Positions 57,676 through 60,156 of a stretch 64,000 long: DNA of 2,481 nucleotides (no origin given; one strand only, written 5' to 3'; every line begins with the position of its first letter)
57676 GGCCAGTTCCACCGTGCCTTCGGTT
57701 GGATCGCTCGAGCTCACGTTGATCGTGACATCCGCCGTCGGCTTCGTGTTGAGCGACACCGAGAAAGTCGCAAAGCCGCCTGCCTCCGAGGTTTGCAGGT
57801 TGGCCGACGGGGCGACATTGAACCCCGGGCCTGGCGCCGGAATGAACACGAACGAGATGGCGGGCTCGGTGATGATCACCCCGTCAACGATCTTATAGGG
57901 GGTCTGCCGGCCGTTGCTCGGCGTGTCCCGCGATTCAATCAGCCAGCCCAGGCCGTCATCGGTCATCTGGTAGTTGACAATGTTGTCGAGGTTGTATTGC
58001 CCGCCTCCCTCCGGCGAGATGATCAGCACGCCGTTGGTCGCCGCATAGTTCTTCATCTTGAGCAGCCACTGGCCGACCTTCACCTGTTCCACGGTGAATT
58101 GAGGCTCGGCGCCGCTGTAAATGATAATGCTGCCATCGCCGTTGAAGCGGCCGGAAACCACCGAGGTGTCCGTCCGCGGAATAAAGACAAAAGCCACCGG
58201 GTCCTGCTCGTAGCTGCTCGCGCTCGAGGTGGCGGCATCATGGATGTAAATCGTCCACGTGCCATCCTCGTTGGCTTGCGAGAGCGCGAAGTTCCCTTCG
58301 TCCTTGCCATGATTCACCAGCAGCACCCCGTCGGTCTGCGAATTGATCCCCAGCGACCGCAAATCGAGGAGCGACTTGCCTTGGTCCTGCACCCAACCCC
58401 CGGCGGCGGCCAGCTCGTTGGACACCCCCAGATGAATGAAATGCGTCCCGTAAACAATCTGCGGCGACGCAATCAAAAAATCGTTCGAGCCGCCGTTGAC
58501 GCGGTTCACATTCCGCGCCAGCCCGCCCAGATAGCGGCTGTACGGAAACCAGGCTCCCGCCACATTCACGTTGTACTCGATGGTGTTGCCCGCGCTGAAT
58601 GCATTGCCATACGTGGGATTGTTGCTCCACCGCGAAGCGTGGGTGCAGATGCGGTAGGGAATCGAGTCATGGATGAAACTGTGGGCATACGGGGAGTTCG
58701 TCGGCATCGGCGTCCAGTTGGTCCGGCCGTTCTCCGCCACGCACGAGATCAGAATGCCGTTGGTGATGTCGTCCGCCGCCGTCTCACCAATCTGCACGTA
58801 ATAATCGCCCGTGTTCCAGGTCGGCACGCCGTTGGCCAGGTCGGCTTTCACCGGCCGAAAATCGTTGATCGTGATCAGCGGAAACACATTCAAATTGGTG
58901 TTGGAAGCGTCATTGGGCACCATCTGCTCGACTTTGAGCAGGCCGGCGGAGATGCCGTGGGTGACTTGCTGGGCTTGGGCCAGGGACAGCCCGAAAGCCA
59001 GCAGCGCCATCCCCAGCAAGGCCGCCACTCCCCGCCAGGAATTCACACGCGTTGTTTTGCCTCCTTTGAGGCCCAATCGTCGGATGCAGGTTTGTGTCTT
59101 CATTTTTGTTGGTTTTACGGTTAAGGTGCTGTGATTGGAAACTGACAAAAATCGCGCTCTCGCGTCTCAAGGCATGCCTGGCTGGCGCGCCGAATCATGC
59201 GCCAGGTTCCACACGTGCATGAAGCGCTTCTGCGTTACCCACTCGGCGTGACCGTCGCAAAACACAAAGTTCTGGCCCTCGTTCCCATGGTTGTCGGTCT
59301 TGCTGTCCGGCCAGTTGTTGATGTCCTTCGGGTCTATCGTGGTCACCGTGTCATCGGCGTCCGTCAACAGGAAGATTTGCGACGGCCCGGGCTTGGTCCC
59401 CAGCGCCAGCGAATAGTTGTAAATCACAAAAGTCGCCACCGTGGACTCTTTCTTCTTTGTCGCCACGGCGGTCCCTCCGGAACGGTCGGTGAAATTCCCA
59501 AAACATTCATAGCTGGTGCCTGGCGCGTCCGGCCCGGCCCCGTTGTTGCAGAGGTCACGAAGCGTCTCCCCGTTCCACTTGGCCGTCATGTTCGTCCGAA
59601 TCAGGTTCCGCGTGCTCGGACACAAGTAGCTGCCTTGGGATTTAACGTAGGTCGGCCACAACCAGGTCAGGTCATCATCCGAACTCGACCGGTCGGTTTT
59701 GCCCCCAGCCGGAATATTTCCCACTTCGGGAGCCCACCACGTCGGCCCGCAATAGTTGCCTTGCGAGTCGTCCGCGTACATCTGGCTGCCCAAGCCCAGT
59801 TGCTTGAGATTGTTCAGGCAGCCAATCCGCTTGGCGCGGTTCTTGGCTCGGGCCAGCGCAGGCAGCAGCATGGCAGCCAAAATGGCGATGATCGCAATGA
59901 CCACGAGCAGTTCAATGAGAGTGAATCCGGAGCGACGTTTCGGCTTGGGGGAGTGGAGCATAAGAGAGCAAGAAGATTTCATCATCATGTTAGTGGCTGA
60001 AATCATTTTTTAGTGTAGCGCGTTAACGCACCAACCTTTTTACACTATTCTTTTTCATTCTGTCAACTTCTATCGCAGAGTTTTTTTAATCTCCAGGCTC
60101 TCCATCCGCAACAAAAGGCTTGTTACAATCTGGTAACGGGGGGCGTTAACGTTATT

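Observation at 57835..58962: Unassigned ~340-375-aa N-terminal module shared by the two giants, with three-fold internal repetition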

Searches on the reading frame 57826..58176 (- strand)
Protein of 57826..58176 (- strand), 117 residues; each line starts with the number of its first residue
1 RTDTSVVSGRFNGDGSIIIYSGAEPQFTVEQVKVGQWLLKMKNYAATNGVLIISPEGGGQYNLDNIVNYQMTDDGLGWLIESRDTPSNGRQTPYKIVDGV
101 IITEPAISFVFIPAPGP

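Call 38: predict_structure(alignment_id=A2)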
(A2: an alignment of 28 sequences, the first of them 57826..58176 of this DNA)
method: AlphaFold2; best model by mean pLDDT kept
length: 117 residues; sequences in the alignment: 28
mean_pLDDT: 90.6   pTM: 0.84
mean pLDDT of the five models: 90.6, 90.6, 90.2, 90.0, 89.3
residues with pLDDT >= 90: 83; 70-90: 24; 50-70: 9; < 50: 1
segments of 3 or more residues with pLDDT < 50: none
pLDDT, mean of each block of 10 residues (from residue 1): 81 96 96 97 95 85 82 98 89 89 93 85
secondary structure, 60 per line:
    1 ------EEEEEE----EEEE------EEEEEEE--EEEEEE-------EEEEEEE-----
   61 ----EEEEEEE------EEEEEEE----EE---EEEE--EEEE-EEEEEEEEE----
elements in order: E7-12 E17-20 E27-33 E36-41 E49-55 E65-71 E78-84 E94-97 E100-103 E105-113
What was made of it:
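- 57832..58170 (-): Unit 3 of the A module (aa 327-439, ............FVFIPAP). Folds alone: pLDDT 90.6, pTM 0.84, 9-10 strands (call 38).
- Unit 3 alone reaches pLDDT 90.6 (call 38).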

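Call 40: fold_search(model_id=the predicted structure, library=pdb)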
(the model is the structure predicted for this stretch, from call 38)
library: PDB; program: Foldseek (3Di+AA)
matches with E <= 10: 797; with E <= 0.001: 0
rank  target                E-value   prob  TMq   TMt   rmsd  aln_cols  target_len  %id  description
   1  1pz3_A                1.6e-01  0.10  0.16  0.06  12.4       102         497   10  Crystal structure of a family 51 (GH51) alpha-L-arabinofuranosidase from Geobacillus stearothermophilus T6 (released 2003-10-07)
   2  7rwb_M                4.1e-01  0.08  0.22  0.08  18.3       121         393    9  AP2 bound to the APA domain of SGIP in the presence of heparin (released 2022-03-30)
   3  1h8o_B                4.5e-01  0.09  0.21  0.13  15.0       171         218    9  Three-dimensional structure of anti-ampicillin single chain Fv fragment. (released 2001-08-02)
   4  5g5d_A                5.9e-01  0.07  0.18  0.14  15.1       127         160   12  Crystal Structure of the CohScaC2-XDocCipA type II complex from Clostridium thermocellum (released 2017-04-05)
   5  2pr9_A                6.9e-01  0.08  0.22  0.12  18.2       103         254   10  Mu2 adaptin subunit (AP50) of AP2 adaptor (second domain), complexed with GABAA receptor-gamma2 subunit-derived intern (released 2008-03-18)
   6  6f7k_A                7.6e-01  0.11  0.27  0.09  12.4       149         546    5  Crystal structure of Dettilon tailspike protein (gp208) (released 2018-12-19)
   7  3ml6_A                8.0e-01  0.08  0.22  0.09  17.8       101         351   10  a complex between Dishevelled2 and clathrin adaptor AP-2 (released 2010-08-11)
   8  1tyj                  8.5e-01  0.13  0.27  0.20  13.8       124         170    9  Crystal Structure Analysis of type II Cohesin A11 from Bacteroides cellulosolvens (released 2005-04-26)
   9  1ypz_E                8.5e-01  0.09  0.21  0.16  17.5       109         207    6  Immune receptor (released 2005-04-12)
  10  2c8n_D                8.9e-01  0.04  0.15  0.06  13.6        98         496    7  The Structure of a family 51 arabinofuranosidase, Araf51, from Clostridium thermocellum in complex with 1,3-linked ara (released 2005-12-14)
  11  7xqu_A                9.4e-01  0.07  0.17  0.10  12.0       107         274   13  The structure of FLA-E*00301/EM-FECV-10 (released 2023-11-08)
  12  6zkw_A                9.9e-01  0.08  0.20  0.12  11.6       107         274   12  Crystal structure of InhA:01 TCR in complex with HLA-E bound to InhA (53-61) (released 2022-01-26)
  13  2eex_A                9.9e-01  0.05  0.18  0.07  10.3       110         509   14  Crystal structure of Cel44A, GH family 44 endoglucanase from Clostridium thermocellum (released 2007-09-18)
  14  7l7e_C                1.0e+00  0.06  0.21  0.13  13.5       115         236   14  Crystal structure of SARS-CoV-2 spike RBD in complex with human monoclonal antibodies AZD8895 and AZD1061 (released 2021-09-01)
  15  5dhd                  1.1e+00  0.11  0.26  0.30  15.3        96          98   10  Crystal structure of ChBD2 from Thermococcus kodakarensis KOD1 (released 2016-02-10)
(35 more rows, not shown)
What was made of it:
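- On CBM / lectin beta-sandwich (LamG, galactose-binding-like and similar): Foldseek hits to cohesins, ChBD and GH accessory domains are all at E>0.1, prob<=0.13 (call 40).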

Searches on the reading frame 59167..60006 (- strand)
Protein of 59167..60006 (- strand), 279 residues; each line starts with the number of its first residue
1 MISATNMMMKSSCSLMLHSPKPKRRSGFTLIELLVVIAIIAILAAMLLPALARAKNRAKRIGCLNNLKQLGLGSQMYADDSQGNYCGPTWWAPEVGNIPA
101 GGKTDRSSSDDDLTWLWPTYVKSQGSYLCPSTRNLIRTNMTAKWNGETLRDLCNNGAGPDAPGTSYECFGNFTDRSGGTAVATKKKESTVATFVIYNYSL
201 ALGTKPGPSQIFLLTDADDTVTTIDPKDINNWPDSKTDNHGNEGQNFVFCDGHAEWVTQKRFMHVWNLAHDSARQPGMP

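Call 56: search_protein_families(library=pfam, proteins=[window:59167-60006:-], max_evalue=0.01)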
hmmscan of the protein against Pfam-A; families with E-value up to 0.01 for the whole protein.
window:59167-60006:- (279 aa): 2 families
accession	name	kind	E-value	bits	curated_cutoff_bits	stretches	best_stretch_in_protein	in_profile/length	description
PF07963.17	N_methyl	-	1.8e-10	40.4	21.2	1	23-48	2-27/27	Prokaryotic N-terminal methylation motif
PF07596.16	SBP_bac_10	-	6.4e-05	23.6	23.3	1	54-80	3-29/268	Protein of unknown function (DUF1559)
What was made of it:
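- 59167..60006 (-): Prepilin-type N_methyl + DUF1559 gene, 63 bp upstream of A's ATG on the same strand. It belongs to the ~250-aa subfamily that travels with module genes. Pfam N_methyl E 1.8e-10 and SBP_bac_10/DUF1559 E 6.4e-5 (call 56).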
